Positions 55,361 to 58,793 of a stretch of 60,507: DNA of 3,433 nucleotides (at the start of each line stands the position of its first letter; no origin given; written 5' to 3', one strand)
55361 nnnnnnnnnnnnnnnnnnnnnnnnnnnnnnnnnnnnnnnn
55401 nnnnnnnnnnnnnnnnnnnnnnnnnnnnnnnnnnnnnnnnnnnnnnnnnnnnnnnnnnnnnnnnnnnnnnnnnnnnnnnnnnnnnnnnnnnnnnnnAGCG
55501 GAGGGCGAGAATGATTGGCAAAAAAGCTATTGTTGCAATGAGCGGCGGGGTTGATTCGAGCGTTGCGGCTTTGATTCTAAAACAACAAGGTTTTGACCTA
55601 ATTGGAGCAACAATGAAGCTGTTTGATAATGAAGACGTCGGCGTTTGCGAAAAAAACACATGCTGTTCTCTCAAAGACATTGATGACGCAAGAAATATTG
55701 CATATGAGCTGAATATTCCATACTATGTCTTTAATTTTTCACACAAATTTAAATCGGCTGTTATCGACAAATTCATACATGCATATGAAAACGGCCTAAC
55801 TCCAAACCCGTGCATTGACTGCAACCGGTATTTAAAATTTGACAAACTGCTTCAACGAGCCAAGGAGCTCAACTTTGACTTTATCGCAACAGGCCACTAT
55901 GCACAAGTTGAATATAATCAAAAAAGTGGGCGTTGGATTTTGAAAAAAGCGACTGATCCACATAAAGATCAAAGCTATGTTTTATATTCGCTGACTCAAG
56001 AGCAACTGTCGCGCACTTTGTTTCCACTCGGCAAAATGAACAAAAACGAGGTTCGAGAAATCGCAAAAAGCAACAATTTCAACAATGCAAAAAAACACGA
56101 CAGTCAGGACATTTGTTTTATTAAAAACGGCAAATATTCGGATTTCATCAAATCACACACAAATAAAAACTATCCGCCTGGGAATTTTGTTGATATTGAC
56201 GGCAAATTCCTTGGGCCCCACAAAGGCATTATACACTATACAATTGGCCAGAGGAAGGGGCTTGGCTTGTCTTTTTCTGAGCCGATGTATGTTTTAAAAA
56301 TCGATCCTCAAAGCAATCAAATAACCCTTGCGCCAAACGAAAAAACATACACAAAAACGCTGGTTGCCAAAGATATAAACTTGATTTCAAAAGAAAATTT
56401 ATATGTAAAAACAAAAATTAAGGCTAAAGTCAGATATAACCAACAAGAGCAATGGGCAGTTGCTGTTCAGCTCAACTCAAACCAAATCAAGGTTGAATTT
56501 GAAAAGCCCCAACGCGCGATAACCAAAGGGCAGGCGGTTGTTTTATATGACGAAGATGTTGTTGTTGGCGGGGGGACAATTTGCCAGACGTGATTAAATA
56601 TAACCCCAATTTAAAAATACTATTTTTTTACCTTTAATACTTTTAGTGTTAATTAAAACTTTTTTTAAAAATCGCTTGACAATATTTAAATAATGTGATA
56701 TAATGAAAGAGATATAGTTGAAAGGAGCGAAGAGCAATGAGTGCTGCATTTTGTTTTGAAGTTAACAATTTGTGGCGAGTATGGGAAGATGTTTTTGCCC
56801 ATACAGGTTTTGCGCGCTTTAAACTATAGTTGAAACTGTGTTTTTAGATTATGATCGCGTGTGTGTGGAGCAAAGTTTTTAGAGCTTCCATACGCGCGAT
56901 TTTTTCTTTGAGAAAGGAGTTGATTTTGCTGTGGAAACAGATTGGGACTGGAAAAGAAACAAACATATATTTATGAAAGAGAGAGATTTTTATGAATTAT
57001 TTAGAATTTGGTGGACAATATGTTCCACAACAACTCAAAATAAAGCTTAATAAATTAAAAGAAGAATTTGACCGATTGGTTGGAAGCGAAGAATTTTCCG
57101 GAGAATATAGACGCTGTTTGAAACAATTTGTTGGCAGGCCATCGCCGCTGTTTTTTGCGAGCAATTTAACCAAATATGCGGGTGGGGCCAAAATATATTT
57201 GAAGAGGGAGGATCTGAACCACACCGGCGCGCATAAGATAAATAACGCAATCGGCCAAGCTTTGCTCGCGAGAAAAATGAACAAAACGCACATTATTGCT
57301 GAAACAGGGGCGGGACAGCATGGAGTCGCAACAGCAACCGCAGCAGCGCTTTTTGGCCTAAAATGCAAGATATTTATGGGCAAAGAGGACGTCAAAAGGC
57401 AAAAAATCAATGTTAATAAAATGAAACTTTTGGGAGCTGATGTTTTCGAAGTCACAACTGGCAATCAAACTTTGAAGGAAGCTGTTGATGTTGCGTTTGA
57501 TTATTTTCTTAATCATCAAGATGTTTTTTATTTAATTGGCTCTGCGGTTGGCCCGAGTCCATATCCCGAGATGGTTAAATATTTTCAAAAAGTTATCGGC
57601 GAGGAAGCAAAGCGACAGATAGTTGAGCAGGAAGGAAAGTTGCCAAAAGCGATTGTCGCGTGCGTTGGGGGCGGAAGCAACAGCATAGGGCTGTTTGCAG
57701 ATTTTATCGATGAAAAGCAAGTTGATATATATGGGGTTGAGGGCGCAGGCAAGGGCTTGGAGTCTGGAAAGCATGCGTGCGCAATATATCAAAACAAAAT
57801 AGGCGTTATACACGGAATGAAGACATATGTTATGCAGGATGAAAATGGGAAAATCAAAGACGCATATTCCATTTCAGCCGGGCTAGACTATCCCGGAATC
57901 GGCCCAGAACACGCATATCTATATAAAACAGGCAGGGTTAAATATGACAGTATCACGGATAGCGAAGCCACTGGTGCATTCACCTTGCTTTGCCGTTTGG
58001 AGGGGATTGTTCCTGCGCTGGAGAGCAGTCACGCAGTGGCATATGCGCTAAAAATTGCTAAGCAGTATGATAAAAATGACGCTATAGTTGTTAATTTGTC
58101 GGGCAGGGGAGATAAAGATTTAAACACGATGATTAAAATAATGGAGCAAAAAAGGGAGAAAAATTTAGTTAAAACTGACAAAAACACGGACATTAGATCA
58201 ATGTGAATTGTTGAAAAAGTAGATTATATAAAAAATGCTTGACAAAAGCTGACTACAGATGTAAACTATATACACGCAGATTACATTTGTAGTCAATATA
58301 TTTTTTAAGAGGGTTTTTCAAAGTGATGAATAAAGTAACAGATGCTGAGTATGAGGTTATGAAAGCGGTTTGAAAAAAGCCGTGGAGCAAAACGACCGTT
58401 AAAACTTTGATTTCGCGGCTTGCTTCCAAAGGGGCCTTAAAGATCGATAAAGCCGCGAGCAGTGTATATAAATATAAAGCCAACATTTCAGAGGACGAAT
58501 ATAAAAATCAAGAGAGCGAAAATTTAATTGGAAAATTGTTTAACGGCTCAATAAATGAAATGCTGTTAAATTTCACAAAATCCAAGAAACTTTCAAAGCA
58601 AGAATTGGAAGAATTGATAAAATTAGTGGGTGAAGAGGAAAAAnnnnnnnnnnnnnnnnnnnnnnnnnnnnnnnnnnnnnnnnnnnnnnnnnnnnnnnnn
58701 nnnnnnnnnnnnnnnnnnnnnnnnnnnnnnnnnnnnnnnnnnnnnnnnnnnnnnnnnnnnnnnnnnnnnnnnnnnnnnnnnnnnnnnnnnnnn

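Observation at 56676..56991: Ribosome-mediated (leader-peptide) tryptophan attenuator upstream of trpB, an E. coli-style mechanism in a Firmicute-like genome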

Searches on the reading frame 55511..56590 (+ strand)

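Call 41: search_protein_families(library=ncbifam, proteins=[window:55511-56590:+])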
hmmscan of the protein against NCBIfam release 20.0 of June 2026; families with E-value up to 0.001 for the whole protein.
window:55511-56590:+ (360 aa): 9 families
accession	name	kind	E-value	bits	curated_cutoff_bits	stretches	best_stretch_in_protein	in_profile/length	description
NF001138.1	PRK00143.1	equivalog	1.7e-134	448.2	284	1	6-357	2-345/345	tRNA 2-thiouridine(34) synthase MnmA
TIGR00420.1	trmU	equivalog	1.7e-113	379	236.95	1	4-357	1-351/351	tRNA 2-thiouridine(34) synthase MnmA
NF011258.0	PRK14664.1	equivalog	2.9e-79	266.8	680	1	4-358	6-346/362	tRNA 2-thiouridine(34) synthase MnmA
NF011259.0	PRK14665.1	equivalog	3.2e-71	240.2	364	1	4-358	6-359/360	tRNA 2-thiouridine(34) synthase MnmA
NF003385.0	PRK04527.1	equivalog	1.2e-05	24.1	603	1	3-128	3-117/401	argininosuccinate synthase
TIGR00268.2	TIGR00268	equivalog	0.00017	21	150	0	4-129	14-119/259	ATP-dependent sacrificial sulfur transferase LarE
NF010587.0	PRK13980.1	equivalog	0.00019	20.7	255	0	4-78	32-96/267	NAD+ synthase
TIGR02432.1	lysidine_TilS_N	equivalog_domain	0.00062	19.7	93.6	0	105-199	83-174/189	tRNA lysidine(34) synthetase TilS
TIGR00342.1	TIGR00342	equivalog_domain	0.00087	18.5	264.5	0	5-76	174-240/373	tRNA uracil 4-sulfurtransferase ThiI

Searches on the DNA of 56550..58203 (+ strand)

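Call 4: search_rna_families(source=window, start=56550, end=57100, threshold=evalue, max_evalue=10, show_alignments=3)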
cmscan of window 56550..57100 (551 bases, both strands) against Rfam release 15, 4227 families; matches with E-value up to 10: 3.
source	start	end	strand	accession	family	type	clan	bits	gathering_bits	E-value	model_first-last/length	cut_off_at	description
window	56961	57028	-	RF02379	csRNA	Gene; sRNA;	-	19.2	57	6.1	1-93/93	no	Cia-dependent small RNA csRNA1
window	56793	56847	+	RF02396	sau-5949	Gene; sRNA;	-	16.2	56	9.5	1-59/59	no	Staphylococcus sRNA sau-5949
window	57003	57029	-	RF01785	blv_FSE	Cis-reg; frameshift_element;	-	14.2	34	8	1-27/27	no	ribosomal frameshift site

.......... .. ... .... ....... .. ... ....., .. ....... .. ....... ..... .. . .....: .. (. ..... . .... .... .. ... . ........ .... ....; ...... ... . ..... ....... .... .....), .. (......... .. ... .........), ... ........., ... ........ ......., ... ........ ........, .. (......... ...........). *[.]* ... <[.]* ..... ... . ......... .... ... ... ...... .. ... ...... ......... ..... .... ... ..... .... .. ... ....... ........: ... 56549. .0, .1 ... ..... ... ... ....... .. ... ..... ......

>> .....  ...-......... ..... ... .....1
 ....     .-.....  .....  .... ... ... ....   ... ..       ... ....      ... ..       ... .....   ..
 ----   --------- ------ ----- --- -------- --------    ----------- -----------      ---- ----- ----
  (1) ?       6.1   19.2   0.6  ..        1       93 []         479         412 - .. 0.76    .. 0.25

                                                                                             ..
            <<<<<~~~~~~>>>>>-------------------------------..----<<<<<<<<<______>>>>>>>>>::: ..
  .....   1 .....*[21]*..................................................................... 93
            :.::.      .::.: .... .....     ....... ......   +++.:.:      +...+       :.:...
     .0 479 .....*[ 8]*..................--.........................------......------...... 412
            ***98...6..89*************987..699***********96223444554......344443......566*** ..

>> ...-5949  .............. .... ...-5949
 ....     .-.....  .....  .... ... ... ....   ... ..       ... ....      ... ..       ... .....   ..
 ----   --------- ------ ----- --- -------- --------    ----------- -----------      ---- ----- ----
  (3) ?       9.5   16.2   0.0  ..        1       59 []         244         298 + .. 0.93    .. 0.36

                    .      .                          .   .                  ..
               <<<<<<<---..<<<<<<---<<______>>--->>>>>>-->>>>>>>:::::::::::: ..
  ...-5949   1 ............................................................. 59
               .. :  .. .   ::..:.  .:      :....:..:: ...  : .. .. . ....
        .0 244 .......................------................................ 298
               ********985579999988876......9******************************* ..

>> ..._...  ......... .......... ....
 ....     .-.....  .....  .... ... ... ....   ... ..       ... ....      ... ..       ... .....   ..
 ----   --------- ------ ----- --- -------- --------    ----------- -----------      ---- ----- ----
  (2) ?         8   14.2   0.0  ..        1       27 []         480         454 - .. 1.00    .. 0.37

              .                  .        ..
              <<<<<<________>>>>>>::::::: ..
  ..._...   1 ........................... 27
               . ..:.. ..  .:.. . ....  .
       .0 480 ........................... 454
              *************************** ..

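Call 13: search_rna_families(sources=[L018, L032, L034, L003, L007, L024, L033, L036, L038, L040, L042, L043, L045, L050, L057, L059, L062, L065, L071, L077], threshold=gathering)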
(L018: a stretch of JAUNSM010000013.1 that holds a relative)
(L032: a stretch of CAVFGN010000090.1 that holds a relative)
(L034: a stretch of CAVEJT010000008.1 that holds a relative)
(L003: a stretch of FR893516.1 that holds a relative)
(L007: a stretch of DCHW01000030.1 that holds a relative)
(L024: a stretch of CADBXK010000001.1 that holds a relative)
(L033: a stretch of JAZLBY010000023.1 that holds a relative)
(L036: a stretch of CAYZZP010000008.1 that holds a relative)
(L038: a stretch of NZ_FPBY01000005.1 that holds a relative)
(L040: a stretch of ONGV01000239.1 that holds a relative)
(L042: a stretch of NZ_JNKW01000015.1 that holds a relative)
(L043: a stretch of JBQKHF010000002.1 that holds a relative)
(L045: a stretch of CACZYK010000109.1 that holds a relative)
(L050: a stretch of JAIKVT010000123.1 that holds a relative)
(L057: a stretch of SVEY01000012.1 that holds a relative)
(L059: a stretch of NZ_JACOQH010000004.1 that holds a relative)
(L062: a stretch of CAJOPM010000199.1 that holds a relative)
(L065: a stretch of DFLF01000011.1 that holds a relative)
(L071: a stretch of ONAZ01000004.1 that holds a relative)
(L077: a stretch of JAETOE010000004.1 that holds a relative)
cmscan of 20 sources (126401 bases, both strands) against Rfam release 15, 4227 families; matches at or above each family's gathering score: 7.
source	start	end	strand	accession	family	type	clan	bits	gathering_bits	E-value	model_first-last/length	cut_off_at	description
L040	4228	4453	+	RF00230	T-box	Cis-reg; leader;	-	132.3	93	7.2e-29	1-219/219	no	T-box leader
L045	2187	2412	+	RF00230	T-box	Cis-reg; leader;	-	128.7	93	6.1e-28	1-219/219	no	T-box leader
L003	5329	5564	+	RF00230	T-box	Cis-reg; leader;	-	114.4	93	2.9e-24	1-219/219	no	T-box leader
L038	2674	2922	+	RF00230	T-box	Cis-reg; leader;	-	106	93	4.2e-22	1-219/219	no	T-box leader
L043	6346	6509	-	RF01731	TwoAYGGAY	Cis-reg;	CL00106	97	43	1.5e-15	1-168/168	no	TwoAYGGAY RNA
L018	1173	1244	-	RF00005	tRNA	Gene; tRNA;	CL00001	64.4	29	2.2e-11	1-71/71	no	tRNA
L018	1016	1087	-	RF00005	tRNA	Gene; tRNA;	CL00001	57.4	29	1.8e-09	1-71/71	no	tRNA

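Call 15: search_rna_families(source=L018, start=2450, end=3020, threshold=evalue, max_evalue=1, show_alignments=2)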
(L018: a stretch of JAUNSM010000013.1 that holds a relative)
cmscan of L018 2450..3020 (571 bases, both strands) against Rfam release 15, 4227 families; matches with E-value up to 1: 2.
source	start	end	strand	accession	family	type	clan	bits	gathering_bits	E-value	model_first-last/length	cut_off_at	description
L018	2587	2806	+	RF00230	T-box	Cis-reg; leader;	-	84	93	8.9e-19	1-219/219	no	T-box leader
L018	2792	2907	+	RF04147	MIR6224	Gene; miRNA;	-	21.3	171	0.074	1-176/176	no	MIR6224 microRNA precursor family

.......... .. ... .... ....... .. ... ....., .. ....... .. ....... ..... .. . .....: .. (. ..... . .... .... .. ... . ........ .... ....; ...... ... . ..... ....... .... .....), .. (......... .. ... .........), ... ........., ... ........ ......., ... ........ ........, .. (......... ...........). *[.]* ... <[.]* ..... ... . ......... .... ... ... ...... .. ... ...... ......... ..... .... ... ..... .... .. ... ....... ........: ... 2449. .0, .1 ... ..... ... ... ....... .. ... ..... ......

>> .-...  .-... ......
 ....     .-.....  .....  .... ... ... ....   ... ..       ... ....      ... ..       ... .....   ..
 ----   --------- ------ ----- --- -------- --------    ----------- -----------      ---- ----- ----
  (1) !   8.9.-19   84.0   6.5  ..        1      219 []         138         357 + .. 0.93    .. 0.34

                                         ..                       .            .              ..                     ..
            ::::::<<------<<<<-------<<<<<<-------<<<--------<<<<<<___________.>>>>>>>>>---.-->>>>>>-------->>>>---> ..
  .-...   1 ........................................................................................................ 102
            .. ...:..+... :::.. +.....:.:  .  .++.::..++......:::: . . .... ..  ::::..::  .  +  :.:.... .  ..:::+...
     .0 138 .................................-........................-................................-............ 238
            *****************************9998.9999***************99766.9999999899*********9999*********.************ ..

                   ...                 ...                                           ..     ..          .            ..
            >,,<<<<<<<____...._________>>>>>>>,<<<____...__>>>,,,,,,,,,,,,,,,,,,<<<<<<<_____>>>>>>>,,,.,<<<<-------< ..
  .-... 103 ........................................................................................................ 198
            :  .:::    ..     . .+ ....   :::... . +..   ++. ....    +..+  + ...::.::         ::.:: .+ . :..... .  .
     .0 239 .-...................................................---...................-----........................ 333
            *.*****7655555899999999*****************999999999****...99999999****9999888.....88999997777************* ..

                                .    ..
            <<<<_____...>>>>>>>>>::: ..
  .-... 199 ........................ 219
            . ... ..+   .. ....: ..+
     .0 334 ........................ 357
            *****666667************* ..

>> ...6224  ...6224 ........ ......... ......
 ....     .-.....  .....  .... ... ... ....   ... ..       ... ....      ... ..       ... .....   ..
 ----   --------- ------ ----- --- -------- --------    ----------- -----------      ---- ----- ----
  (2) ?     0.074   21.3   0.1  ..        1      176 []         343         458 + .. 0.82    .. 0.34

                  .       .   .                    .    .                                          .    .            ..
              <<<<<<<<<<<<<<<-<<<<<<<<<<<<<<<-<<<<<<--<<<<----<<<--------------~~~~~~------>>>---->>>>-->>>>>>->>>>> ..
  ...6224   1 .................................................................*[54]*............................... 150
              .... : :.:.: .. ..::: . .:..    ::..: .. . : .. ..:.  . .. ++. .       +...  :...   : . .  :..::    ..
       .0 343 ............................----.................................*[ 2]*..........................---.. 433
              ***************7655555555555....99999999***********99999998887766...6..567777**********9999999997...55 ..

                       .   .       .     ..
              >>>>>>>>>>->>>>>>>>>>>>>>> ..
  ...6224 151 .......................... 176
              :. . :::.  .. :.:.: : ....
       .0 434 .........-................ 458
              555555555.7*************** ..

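Call 63: search_rna_families(sources=[L131, L140, L032, L034, L120, L139], threshold=gathering)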
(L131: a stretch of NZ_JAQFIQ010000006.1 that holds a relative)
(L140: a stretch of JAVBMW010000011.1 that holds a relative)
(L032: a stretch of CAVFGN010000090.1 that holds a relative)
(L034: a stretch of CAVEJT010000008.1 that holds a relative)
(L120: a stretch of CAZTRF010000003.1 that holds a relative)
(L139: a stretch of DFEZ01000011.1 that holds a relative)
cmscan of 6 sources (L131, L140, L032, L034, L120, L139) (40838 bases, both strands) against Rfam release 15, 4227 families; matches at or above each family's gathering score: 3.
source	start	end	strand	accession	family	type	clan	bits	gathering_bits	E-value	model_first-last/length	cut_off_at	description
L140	1238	1445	-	RF00230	T-box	Cis-reg; leader;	-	123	93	5.9e-27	1-219/219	no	T-box leader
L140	2772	3002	-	RF00230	T-box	Cis-reg; leader;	-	110.7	93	8.4e-24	1-219/219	no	T-box leader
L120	5054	5124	+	RF00005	tRNA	Gene; tRNA;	CL00001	53.9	29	5.5e-09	1-71/71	no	tRNA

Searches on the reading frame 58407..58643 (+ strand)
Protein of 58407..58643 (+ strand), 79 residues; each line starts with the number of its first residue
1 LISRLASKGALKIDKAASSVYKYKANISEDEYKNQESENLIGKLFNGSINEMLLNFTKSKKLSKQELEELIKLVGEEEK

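Call 41: search_protein_families(library=ncbifam, proteins=[window:58407-58643:+])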
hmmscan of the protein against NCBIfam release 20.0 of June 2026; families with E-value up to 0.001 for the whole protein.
window:58407-58643:+ (79 aa): 5 families
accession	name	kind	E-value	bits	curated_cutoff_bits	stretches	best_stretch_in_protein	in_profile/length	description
NF012168.1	BlaI_of_BCL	exception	2.2e-10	40.6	180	1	2-74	47-118/121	penicillinase repressor BlaI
NF000243.1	MecI_of_mecA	exception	2.1e-09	37.6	250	1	1-73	48-119/123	mecA-type methicillin resistance repressor MecI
NF000186.1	BlaI_of_MRSA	exception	3.6e-09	36.8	250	1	1-74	48-120/126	penicillinase repressor BlaI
TIGR02698.1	CopY_TcrY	equivalog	7.4e-08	32.7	121.95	1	1-77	42-117/130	CopY/TcrY family copper transport repressor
NF000244.1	MecI_of_mecC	exception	6e-07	29.4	250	1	13-74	58-120/125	mecC-type methicillin resistance repressor MecI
